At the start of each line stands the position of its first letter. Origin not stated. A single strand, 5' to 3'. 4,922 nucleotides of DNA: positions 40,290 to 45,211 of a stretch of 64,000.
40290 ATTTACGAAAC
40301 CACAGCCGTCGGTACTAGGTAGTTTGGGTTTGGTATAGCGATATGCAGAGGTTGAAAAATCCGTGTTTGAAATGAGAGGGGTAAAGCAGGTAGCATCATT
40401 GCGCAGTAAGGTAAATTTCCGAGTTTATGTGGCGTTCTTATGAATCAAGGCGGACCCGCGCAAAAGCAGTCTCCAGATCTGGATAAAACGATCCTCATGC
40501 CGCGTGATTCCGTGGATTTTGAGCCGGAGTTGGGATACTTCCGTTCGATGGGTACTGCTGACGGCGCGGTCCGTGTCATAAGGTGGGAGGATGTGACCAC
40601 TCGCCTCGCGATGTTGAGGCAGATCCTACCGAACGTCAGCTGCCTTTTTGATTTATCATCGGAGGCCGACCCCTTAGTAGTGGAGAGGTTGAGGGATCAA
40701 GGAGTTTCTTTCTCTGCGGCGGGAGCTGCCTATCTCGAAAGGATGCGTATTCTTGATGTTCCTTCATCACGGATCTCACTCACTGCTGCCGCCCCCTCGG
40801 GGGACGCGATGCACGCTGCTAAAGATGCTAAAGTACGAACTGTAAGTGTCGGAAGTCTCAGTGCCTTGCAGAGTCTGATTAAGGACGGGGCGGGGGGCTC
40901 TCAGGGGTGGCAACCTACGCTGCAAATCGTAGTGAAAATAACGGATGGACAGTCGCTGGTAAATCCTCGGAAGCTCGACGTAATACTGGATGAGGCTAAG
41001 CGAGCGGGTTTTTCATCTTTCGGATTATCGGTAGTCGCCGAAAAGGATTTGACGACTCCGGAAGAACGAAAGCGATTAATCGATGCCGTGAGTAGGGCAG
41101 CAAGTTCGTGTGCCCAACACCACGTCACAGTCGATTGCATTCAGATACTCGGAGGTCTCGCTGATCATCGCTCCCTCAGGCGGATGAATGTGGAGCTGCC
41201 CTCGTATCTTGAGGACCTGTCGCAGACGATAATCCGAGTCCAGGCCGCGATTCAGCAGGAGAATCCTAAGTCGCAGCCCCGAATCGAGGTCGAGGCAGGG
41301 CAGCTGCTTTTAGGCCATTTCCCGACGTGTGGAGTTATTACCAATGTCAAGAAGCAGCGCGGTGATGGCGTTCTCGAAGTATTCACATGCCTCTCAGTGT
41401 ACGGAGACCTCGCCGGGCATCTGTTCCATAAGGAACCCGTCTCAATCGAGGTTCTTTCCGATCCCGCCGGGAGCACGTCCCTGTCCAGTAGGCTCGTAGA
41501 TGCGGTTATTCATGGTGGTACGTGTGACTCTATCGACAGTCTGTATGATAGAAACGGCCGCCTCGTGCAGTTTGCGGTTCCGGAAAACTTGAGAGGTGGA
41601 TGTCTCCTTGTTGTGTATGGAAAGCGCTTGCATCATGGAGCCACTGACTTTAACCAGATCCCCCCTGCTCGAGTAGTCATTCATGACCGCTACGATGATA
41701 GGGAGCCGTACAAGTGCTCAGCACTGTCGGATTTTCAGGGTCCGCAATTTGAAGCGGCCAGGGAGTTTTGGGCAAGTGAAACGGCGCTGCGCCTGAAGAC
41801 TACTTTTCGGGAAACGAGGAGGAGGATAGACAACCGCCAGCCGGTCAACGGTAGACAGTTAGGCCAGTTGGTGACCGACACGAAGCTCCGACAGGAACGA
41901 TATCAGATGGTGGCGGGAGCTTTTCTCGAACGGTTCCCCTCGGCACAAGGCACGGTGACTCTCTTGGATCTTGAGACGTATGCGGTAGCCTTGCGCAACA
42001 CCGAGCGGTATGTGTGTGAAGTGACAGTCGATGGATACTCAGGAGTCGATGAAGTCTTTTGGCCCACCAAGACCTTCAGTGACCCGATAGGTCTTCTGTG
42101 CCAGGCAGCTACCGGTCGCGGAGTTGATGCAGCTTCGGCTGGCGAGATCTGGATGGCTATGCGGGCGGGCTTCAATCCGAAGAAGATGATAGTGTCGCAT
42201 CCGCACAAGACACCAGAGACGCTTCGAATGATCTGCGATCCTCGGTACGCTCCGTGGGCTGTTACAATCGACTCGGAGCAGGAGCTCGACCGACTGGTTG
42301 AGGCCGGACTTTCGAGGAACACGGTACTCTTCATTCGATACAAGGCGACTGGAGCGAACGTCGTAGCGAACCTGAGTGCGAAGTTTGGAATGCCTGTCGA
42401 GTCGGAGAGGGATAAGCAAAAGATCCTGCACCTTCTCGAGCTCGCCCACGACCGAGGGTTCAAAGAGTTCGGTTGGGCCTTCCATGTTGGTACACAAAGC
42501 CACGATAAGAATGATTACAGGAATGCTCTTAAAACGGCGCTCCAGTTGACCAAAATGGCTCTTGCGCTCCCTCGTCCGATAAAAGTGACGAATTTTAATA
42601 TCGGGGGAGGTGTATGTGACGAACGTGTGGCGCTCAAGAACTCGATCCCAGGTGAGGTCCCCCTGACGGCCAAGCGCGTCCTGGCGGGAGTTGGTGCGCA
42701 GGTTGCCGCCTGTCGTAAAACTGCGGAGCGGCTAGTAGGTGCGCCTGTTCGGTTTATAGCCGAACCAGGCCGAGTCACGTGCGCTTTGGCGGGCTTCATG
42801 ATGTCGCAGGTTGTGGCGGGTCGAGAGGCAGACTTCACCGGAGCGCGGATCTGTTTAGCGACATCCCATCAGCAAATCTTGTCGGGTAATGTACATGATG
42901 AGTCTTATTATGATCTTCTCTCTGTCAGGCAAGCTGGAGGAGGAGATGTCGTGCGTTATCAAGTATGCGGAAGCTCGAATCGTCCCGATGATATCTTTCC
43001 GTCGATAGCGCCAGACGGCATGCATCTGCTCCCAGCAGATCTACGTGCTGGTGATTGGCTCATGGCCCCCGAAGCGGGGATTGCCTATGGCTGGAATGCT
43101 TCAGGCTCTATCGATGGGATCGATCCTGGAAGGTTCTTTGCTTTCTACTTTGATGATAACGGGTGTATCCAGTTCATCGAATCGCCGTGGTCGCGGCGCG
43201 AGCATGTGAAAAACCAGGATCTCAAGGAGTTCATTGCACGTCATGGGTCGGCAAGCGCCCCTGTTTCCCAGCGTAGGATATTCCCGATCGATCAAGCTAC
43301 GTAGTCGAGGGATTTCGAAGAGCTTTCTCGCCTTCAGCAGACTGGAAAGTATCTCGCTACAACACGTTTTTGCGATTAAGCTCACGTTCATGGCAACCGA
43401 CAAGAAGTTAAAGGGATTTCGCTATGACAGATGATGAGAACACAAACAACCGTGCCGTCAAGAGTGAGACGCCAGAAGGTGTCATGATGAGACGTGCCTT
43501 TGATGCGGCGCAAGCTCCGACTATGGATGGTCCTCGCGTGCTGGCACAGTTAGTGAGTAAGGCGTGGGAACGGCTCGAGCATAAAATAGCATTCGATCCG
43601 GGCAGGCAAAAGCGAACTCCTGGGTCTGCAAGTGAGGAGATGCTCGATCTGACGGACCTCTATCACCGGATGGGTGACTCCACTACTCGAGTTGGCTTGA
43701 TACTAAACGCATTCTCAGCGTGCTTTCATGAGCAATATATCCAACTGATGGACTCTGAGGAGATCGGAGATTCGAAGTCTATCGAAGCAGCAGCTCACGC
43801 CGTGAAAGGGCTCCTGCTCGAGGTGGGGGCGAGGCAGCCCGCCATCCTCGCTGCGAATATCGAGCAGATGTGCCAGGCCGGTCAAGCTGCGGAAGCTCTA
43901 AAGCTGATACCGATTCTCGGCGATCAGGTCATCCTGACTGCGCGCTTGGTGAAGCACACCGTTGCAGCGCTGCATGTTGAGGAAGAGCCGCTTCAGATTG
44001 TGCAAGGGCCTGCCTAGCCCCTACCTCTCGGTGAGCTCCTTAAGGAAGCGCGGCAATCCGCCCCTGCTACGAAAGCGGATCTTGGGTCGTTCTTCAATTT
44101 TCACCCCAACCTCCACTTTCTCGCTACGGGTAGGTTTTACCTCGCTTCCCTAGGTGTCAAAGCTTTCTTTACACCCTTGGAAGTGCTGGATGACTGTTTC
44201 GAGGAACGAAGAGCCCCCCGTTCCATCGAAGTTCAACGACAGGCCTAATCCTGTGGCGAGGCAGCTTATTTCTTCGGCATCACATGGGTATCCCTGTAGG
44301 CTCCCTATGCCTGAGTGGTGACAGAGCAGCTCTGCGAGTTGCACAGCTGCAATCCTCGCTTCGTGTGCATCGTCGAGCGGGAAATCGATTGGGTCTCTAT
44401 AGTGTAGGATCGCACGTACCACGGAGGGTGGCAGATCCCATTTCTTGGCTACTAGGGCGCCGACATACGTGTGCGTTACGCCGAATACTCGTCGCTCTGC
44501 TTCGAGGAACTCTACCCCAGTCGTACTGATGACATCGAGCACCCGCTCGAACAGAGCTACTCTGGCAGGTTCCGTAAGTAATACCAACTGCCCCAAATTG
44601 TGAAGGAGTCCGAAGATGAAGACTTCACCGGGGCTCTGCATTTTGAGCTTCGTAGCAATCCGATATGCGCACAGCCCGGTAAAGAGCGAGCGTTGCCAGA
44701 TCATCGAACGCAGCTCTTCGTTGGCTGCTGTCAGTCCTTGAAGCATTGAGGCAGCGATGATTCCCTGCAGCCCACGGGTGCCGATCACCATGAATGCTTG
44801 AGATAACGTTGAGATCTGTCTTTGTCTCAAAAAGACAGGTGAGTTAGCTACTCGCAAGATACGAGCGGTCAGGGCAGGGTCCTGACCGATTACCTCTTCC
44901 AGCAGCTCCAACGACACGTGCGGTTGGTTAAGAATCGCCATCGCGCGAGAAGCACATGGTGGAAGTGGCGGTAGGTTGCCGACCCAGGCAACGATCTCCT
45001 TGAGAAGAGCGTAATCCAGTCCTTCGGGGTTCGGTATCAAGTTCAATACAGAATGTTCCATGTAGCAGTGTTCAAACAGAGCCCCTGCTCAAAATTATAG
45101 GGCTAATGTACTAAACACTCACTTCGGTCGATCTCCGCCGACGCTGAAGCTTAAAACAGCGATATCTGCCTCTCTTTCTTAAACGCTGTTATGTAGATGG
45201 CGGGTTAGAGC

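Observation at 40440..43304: Fused pseudo-dimer of Orn/DAP/Arg-decarboxylase fold with complementary loss of active-site motifs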

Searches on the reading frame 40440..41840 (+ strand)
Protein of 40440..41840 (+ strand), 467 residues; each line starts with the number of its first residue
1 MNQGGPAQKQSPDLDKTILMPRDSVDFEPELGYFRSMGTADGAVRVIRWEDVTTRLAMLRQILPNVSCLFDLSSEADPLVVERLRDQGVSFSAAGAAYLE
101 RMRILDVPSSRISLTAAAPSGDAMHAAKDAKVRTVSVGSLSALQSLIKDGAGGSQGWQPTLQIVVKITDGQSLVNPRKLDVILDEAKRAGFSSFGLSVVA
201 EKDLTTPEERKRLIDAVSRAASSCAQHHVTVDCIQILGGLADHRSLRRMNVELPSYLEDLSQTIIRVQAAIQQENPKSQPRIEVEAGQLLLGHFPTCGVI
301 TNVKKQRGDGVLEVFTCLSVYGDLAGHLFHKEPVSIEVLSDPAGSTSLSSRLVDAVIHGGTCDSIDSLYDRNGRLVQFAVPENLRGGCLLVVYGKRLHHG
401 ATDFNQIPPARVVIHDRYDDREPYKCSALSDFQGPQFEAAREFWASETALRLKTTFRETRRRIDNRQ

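Call 6: search_protein_families(library=pfam, proteins=[window:40440-41840:+], max_evalue=10)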
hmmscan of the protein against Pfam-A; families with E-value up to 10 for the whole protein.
seq(467 aa): 2 families
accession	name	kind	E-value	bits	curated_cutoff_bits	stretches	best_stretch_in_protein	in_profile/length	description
PF02784.22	Orn_Arg_deC_N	-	7.2e-07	29.3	23.4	1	51-161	3-105/247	Pyridoxal-dependent decarboxylase, pyridoxal binding domain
PF06628.17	Catalase-rel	-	0.14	12.8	30.1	1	205-234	18-47/65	Catalase-related immune-responsive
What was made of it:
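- Checked: Pfam PF02784 hits both: N-half alone E 7e-7, C-half 8e-26 (call 6).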

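Call 7: search_solved_structures(query=window:40440-41840:+, max_evalue=1, show_alignments=3)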
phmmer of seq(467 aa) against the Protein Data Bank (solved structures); distinct sequences matched with E-value up to 1: 7.
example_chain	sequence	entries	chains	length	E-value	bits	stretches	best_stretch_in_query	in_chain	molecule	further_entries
2nva_A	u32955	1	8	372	2.6e-05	26.8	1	62-368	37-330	arginine decarboxylase, A207R protein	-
2nv9_A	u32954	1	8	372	2.7e-05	26.8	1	62-368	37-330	A207R protein, arginine decarboxylase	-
5gjm_A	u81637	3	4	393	0.056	15.8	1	52-267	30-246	Lysine/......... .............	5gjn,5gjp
5gjo_A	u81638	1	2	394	0.065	15.6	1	52-266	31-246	Lysine/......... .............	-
2plj_A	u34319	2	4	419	0.066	15.6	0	54-109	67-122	lysine/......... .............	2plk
9hll_A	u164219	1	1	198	0.38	13.1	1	158-239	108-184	Integrin alpha-M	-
6rhv_C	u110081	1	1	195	0.38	13.1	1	158-239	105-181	Integrin alpha-M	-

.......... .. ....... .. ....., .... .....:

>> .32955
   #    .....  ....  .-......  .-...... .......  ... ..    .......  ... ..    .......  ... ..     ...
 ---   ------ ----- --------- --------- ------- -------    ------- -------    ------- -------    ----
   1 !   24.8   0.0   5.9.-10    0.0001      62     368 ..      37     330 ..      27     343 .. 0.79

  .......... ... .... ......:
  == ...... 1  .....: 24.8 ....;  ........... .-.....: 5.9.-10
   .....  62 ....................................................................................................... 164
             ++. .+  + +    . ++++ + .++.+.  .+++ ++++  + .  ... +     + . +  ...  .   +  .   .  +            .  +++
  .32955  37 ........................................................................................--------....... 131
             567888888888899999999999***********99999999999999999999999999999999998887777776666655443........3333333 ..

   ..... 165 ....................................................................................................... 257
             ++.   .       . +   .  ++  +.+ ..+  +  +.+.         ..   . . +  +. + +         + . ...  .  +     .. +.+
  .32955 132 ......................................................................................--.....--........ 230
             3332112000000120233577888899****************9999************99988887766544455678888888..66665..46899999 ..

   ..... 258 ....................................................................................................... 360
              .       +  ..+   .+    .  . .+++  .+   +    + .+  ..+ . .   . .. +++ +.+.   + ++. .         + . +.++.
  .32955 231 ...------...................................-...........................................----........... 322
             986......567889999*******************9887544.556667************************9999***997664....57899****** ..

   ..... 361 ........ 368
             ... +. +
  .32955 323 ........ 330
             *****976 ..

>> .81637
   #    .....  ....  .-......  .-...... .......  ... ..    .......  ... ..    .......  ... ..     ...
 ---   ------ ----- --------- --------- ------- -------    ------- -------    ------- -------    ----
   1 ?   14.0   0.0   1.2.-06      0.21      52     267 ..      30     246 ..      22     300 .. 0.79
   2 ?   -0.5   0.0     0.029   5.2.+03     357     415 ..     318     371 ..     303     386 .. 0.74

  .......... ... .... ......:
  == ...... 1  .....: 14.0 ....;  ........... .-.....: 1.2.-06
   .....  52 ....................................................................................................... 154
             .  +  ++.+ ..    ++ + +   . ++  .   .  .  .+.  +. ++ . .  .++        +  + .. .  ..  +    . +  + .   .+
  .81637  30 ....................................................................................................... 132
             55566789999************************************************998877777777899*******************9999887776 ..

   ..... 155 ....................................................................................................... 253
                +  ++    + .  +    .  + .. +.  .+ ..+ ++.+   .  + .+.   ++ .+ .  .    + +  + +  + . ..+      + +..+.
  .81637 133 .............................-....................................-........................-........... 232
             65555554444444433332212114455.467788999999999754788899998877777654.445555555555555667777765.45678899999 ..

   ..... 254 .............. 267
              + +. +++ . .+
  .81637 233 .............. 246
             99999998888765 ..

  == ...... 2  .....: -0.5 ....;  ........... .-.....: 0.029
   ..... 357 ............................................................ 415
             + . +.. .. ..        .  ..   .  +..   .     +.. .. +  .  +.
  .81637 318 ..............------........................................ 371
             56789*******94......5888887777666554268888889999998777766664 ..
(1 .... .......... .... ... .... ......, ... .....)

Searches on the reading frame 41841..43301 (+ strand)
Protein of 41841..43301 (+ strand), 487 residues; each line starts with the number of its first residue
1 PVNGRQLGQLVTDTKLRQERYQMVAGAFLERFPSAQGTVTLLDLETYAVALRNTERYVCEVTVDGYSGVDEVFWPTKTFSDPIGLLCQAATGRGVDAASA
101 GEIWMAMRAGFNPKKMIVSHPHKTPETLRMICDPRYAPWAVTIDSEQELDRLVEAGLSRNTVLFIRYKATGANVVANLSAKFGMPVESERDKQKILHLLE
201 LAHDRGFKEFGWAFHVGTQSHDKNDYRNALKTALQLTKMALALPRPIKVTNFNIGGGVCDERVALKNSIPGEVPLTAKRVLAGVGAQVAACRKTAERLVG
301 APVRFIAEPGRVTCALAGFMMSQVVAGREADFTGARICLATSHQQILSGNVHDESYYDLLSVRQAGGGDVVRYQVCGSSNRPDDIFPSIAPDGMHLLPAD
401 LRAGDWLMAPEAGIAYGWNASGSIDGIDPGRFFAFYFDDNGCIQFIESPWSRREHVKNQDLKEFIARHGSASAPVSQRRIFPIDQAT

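Call 6: search_protein_families(library=pfam, proteins=[window:41841-43301:+], max_evalue=10)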
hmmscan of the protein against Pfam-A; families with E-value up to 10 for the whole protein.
seq(487 aa): 1 family
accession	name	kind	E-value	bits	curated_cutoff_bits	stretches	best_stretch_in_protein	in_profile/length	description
PF02784.22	Orn_Arg_deC_N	-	7.9e-26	91.4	23.4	1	71-314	19-246/247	Pyridoxal-dependent decarboxylase, pyridoxal binding domain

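Call 8: search_solved_structures(query=window:41841-43301:+, max_evalue=0.001, show_alignments=3)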
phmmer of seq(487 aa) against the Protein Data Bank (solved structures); distinct sequences matched with E-value up to 0.001: 29.
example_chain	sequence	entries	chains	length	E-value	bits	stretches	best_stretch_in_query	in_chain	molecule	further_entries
5gjm_A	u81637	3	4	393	3.3e-14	56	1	72-325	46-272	Lysine/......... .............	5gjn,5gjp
5gjo_A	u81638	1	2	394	6e-14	55.1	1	72-298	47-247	Lysine/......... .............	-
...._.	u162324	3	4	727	9.6e-12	47.8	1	74-350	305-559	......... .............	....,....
2nva_A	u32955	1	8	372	2.9e-10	43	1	81-258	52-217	arginine decarboxylase, A207R protein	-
2nv9_A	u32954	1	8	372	2.9e-10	42.9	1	81-258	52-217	A207R protein, arginine decarboxylase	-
2plj_A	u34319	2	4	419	4.7e-10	42.3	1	76-377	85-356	lysine/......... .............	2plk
1d7k_A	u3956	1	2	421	8e-09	38.2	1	87-266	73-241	HUMAN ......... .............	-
9b8m_A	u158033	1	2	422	8.3e-09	38.2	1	87-266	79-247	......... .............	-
4zgy_A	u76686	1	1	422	8.3e-09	38.2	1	87-266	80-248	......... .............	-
7s3f_A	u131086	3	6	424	8.4e-09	38.1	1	87-266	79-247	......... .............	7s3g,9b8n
2on3_A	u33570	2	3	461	1e-08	37.9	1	87-266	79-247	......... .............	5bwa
2oo0_A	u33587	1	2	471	1.1e-08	37.8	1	87-266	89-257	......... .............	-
3vab_A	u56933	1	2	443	1.6e-08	37.2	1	55-341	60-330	Diaminopimelate decarboxylase 1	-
5x7m_A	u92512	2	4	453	7.4e-08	35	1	58-416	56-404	Diaminopimelate decarboxylase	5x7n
7u6p_A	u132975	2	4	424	1e-07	34.5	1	87-266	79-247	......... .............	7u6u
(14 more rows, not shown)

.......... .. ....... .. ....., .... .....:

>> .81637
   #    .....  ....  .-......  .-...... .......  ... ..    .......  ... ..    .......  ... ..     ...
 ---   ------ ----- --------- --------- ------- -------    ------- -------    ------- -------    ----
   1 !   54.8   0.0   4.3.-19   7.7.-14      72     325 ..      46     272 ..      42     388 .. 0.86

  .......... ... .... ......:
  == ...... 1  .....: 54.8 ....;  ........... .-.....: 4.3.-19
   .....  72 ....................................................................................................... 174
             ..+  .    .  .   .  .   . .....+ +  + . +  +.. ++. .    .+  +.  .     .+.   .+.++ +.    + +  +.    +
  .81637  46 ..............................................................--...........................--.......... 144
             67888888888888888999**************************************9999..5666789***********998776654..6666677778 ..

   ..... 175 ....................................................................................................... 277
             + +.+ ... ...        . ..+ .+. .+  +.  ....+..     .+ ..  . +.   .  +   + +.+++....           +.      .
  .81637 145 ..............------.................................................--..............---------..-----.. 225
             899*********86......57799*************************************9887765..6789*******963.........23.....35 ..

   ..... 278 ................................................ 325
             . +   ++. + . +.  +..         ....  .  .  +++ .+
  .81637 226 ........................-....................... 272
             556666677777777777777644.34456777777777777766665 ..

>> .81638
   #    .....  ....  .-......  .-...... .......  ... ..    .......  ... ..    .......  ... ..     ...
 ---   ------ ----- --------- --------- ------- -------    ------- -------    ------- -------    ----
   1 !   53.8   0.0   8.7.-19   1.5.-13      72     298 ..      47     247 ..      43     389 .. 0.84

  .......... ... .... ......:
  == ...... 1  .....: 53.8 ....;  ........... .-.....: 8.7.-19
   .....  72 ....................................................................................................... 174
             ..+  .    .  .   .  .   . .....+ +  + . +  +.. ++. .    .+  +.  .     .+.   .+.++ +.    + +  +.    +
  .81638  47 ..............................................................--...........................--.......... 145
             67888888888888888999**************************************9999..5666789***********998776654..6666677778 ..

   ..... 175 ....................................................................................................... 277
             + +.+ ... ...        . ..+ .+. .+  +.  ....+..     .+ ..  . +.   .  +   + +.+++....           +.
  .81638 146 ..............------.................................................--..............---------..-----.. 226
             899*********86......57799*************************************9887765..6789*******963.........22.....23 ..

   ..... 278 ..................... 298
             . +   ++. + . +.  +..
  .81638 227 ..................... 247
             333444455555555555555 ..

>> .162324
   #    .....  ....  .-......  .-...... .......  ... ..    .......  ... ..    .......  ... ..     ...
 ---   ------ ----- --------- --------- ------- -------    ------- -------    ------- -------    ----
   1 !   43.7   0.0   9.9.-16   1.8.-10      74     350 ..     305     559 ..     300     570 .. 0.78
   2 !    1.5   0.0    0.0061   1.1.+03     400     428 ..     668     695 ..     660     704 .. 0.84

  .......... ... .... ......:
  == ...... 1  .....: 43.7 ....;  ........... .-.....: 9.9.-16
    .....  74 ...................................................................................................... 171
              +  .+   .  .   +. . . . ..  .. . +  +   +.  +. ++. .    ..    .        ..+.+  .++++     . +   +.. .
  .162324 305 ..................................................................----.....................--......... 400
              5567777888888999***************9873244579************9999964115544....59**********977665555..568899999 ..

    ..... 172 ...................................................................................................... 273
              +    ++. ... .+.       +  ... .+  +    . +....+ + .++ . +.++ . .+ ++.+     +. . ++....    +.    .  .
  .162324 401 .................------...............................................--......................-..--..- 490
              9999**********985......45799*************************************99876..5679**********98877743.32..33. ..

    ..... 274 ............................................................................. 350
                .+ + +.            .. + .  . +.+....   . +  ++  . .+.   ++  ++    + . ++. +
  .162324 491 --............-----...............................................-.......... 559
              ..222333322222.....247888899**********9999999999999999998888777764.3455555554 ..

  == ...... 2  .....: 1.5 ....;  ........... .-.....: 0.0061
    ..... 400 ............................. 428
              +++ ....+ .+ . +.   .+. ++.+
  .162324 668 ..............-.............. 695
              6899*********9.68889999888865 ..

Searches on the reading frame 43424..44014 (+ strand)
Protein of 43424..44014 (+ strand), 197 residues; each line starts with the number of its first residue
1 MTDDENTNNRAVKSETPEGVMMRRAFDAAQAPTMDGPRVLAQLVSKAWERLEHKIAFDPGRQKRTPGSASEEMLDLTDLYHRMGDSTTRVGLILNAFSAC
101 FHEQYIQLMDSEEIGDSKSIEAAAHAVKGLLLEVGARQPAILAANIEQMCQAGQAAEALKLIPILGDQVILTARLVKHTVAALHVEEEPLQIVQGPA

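Call 4: search_protein_families(library=pfam, proteins=[window:43424-44014:+], max_evalue=0.1)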
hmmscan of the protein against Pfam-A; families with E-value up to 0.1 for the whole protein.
window:43424-44014:+ (197 aa): 1 family
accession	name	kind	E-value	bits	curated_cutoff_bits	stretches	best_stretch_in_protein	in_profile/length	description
PF01627.28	Hpt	-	0.00042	20.9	24.6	1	109-163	21-72/84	Hpt domain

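Call 5: search_protein_families(library=ncbifam, proteins=[window:43424-44014:+], max_evalue=0.1)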
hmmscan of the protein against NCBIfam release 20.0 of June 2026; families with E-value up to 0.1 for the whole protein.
window:43424-44014:+ (197 aa): 0 families

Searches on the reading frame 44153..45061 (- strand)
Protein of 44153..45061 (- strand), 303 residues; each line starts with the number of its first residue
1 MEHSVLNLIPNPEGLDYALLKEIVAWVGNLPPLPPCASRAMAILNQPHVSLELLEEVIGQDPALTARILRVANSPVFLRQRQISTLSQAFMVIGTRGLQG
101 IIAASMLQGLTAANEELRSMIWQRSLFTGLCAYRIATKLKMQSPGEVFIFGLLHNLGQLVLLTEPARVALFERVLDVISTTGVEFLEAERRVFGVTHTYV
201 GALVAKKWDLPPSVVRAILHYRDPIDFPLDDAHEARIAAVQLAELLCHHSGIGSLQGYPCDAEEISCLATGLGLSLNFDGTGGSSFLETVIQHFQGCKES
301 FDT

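Call 4: search_protein_families(library=pfam, proteins=[window:44153-45061:-], max_evalue=0.1)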
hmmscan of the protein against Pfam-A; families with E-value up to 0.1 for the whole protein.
window:44153-45061:- (303 aa): 2 families
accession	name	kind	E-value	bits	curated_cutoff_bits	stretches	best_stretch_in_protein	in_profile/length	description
PF08668.18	HDOD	-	6.2e-49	166.6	22.9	1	30-224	1-196/196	HDOD domain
PF01966.28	HD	-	0.027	15.2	22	0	124-239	4-108/116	HD domain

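Call 5: search_protein_families(library=ncbifam, proteins=[window:44153-45061:-], max_evalue=0.1)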
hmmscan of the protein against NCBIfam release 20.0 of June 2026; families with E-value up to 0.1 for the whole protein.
window:44153-45061:- (303 aa): 0 families
